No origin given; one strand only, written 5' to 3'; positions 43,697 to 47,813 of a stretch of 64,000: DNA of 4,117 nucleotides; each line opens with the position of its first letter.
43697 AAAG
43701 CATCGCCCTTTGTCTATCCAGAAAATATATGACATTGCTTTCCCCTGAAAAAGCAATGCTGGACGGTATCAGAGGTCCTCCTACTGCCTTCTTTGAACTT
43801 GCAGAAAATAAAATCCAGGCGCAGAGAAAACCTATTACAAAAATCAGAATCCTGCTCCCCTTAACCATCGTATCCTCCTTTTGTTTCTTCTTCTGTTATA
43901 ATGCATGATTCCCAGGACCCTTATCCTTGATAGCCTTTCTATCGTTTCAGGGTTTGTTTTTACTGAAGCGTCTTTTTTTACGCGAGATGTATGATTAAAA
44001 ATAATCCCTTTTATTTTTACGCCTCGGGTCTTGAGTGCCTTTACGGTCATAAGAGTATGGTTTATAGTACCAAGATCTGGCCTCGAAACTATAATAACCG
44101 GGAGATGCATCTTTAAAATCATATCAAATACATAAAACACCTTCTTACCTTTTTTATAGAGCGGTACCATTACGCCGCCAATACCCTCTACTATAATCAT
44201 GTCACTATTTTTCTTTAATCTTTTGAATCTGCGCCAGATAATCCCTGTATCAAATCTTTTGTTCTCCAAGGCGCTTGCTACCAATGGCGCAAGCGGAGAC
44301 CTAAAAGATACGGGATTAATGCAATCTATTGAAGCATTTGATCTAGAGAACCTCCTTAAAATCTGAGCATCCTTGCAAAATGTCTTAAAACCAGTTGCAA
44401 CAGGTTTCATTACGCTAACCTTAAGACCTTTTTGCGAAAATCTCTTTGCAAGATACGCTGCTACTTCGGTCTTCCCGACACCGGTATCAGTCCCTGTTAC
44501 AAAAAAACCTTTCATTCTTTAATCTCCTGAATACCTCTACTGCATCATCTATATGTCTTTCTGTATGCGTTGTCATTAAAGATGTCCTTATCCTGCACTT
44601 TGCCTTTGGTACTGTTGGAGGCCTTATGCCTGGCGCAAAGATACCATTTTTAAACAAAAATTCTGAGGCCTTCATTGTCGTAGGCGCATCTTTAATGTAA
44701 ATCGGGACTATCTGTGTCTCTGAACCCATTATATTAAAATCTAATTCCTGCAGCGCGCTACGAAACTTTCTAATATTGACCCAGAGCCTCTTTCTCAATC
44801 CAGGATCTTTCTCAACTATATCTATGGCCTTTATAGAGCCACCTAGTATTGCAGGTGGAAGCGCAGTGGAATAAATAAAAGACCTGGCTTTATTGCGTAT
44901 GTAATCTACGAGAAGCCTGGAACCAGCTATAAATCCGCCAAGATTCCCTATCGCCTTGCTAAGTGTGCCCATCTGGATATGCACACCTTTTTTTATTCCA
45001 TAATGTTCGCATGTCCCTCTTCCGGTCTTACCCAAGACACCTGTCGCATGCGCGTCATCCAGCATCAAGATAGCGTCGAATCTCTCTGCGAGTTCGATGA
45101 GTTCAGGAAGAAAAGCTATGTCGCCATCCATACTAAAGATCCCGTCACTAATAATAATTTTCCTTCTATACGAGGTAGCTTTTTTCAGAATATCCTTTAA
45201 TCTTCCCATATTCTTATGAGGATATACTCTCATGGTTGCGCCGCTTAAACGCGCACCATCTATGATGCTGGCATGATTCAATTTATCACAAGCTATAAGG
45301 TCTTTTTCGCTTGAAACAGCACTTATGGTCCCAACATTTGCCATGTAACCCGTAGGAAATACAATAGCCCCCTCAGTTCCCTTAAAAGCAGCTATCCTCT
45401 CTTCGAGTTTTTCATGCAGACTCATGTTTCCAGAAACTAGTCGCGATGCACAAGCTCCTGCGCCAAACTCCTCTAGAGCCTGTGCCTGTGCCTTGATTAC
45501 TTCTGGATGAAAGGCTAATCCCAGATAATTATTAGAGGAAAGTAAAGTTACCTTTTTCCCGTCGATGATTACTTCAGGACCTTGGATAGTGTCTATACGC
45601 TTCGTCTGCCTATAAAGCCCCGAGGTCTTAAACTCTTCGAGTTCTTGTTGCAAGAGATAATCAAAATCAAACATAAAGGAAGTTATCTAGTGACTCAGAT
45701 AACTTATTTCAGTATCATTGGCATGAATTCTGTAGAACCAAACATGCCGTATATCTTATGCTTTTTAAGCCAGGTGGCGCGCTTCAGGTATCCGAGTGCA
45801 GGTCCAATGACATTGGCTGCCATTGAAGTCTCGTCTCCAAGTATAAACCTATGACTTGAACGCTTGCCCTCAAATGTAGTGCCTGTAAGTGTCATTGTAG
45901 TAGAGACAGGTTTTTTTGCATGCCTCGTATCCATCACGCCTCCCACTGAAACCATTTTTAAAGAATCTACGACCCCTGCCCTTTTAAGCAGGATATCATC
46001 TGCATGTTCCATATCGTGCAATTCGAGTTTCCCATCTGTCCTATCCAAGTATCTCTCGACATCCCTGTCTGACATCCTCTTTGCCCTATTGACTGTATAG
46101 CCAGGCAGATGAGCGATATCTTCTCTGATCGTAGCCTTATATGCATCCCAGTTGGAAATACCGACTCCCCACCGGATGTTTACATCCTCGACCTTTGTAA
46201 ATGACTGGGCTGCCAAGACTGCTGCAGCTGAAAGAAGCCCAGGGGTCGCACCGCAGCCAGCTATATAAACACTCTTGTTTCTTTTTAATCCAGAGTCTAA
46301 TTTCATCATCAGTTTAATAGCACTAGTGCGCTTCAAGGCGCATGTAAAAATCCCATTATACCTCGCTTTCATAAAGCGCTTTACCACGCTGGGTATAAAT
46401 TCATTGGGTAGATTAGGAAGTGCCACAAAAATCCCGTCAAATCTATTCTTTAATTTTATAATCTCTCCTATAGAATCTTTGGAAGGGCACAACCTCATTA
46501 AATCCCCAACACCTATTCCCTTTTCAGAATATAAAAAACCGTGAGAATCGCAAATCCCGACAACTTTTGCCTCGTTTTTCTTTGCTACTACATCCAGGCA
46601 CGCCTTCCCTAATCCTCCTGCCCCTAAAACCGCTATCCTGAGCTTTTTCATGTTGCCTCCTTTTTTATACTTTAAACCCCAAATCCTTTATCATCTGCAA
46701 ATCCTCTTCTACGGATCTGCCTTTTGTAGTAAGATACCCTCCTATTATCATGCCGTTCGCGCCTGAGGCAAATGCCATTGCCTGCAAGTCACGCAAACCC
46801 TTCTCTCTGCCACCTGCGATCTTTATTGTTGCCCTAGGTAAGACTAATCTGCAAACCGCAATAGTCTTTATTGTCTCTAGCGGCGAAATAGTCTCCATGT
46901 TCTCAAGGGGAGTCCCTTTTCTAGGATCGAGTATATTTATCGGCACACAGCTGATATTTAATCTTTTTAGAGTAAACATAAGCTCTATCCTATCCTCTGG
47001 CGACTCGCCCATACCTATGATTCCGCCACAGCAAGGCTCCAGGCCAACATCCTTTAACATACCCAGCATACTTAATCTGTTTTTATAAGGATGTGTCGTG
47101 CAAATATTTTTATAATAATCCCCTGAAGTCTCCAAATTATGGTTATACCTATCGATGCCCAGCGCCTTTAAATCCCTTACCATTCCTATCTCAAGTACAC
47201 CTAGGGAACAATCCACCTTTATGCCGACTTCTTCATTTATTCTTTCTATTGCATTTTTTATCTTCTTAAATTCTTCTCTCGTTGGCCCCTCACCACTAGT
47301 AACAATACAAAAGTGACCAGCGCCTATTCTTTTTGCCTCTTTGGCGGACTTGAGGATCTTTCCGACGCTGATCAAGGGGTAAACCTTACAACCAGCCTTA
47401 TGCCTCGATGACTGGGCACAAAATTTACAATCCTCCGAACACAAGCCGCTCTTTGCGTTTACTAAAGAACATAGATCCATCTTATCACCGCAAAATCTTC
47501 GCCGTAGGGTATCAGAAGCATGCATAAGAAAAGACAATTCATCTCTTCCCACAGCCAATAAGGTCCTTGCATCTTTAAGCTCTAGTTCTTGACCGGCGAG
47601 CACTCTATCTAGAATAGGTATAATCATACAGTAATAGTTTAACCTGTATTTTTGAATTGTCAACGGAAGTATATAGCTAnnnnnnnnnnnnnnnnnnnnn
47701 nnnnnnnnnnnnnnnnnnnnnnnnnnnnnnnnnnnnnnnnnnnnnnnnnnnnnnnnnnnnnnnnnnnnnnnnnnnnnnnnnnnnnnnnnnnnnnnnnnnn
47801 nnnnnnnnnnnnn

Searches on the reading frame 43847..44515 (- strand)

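Call 21: search_protein_families(library=pfam, proteins=[window:43847-44515:-], max_evalue=0.00001)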
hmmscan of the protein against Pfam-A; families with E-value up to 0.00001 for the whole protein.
window:43847-44515:- (223 aa): 2 families
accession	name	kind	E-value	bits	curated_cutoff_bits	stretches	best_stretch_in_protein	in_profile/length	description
PF13500.12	AAA_26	-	2.5e-45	155.2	27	1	2-208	1-192/198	AAA domain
PF01656.29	CbiA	-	1.6e-10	41.5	25.4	1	5-209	2-114/125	CobQ/CobB/MinD/ParA nucleotide binding domain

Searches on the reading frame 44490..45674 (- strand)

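Call 21: search_protein_families(library=pfam, proteins=[window:44490-45674:-], max_evalue=0.00001)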
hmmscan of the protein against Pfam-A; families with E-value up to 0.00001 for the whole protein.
window:44490-45674:- (395 aa): 1 family
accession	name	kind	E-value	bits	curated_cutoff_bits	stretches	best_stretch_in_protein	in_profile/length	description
PF00155.27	Aminotran_1_2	-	1.7e-53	182.5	19.7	1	41-381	2-360/361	Aminotransferase class I and II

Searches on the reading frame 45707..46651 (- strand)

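Call 50: search_protein_families(library=pfam, proteins=[window:45707-46651:-], max_evalue=0.000001)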
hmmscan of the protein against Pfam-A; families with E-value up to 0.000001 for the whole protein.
window:45707-46651:- (315 aa): 1 family
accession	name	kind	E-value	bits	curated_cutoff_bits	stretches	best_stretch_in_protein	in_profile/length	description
PF00208.27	ELFV_dehydrog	-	6.8e-07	29.7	23.4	0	2-66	31-94/241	Glutamate/Leucine/Phenylalanine/Valine dehydrogenase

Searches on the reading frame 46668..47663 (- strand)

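Call 50: search_protein_families(library=pfam, proteins=[window:46668-47663:-], max_evalue=0.000001)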
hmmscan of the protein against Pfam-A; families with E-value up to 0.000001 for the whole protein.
window:46668-47663:- (332 aa): 2 families
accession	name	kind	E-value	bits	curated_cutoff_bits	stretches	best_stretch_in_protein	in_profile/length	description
PF06968.18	BATS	-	5e-29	100.8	22.2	1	241-331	1-88/88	Biotin and Thiamin Synthesis associated domain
PF04055.27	Radical_SAM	-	4.9e-24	85.8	29.5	1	74-229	6-163/166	Radical SAM superfamily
